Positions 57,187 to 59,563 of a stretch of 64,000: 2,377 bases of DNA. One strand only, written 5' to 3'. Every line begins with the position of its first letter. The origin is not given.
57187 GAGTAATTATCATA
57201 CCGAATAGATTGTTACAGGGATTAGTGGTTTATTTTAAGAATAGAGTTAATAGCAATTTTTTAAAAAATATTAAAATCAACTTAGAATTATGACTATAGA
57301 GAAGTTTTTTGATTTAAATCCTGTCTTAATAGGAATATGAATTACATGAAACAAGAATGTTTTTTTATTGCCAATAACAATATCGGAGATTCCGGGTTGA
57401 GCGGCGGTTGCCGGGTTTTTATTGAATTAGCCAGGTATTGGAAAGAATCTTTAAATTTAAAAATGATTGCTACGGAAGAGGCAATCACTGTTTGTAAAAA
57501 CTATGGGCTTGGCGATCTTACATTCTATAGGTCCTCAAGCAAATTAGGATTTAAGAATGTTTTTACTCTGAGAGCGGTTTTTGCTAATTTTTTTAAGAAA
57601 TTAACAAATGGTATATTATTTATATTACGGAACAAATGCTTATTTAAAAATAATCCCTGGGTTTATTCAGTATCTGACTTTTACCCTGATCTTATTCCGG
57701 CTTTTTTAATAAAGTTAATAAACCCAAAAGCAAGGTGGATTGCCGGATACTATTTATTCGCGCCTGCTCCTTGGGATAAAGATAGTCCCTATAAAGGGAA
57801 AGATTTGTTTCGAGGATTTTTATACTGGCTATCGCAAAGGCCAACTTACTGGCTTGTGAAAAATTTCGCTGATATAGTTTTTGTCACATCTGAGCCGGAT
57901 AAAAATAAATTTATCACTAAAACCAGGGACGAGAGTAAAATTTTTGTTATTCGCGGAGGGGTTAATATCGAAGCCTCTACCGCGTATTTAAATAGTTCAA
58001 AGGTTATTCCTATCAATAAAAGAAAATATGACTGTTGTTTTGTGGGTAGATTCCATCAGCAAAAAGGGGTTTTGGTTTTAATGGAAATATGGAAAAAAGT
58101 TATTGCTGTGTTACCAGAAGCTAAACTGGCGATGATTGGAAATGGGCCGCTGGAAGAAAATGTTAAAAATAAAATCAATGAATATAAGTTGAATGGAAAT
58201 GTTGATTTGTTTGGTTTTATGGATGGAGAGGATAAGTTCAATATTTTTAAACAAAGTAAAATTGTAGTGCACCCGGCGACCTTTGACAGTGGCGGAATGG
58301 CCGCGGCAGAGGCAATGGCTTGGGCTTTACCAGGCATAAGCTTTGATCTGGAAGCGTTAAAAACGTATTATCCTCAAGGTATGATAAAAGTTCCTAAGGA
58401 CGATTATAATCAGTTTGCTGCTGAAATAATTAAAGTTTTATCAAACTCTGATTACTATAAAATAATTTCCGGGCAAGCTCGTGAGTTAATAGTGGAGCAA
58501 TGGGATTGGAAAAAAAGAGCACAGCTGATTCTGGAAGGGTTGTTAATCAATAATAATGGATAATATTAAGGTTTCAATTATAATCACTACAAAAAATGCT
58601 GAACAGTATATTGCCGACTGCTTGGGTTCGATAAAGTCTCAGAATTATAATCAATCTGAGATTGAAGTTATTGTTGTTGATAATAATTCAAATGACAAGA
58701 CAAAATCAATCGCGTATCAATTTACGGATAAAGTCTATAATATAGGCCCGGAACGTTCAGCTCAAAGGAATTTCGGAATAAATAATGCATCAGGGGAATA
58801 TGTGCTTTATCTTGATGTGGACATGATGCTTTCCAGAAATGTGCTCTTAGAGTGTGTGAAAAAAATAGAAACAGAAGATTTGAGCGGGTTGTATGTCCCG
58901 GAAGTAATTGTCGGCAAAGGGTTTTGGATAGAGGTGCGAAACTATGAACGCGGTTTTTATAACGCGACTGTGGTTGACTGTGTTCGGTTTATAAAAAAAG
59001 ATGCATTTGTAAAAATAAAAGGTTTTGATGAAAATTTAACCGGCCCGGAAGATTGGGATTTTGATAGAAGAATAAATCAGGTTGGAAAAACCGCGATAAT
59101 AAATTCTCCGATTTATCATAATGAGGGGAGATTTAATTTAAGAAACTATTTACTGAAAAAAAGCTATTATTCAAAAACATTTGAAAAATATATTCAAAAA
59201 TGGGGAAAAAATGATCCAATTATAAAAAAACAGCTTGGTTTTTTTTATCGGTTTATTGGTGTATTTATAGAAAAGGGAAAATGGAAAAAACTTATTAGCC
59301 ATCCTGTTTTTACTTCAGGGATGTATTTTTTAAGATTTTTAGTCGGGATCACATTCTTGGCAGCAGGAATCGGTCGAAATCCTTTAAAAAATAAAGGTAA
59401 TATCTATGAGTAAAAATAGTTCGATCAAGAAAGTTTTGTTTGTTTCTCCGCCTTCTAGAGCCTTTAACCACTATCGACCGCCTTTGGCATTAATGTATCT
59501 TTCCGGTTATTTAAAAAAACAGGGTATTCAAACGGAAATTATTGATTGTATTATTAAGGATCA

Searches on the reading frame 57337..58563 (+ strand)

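Call 82: search_protein_families(library=pfam, max_evalue=0.0001, proteins=[window:57337-58563:+])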
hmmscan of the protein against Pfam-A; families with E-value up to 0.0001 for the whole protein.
window:57337-58563:+ (408 aa): 3 families
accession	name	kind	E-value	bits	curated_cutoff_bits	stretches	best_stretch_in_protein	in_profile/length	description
PF00534.26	Glycos_transf_1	-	8.6e-26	90.9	26.4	1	221-383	6-171/172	Glycosyl transferases group 1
PF13692.12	Glyco_trans_1_4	-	4.8e-22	79.2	27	1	232-370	3-142/142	Glycosyl transferases group 1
PF13524.12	Glyco_trans_1_2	-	5.3e-05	23.6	25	1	259-399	12-143/144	Glycosyl transferase-like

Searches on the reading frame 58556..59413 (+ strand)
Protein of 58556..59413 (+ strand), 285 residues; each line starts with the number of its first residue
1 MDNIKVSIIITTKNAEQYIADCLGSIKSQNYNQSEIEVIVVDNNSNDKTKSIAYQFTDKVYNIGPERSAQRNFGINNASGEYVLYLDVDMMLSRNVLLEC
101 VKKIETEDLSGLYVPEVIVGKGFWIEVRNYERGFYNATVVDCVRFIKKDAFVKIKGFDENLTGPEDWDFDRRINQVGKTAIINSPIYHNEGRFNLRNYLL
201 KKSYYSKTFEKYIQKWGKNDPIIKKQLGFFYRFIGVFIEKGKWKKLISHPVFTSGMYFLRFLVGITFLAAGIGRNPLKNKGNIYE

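Call 82: search_protein_families(library=pfam, max_evalue=0.0001, proteins=[window:58556-59413:+])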
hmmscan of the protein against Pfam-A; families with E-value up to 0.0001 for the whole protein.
window:58556-59413:+ (285 aa): 2 families
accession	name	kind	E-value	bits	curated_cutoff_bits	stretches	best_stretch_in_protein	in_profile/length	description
PF00535.33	Glycos_transf_2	-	1.5e-22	80.8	23.3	1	7-120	1-119/168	Glycosyl transferase family 2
PF10111.15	Glyco_tranf_2_2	-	1.6e-14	54.5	27.3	1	8-109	2-111/276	Glycosyltransferase like family 2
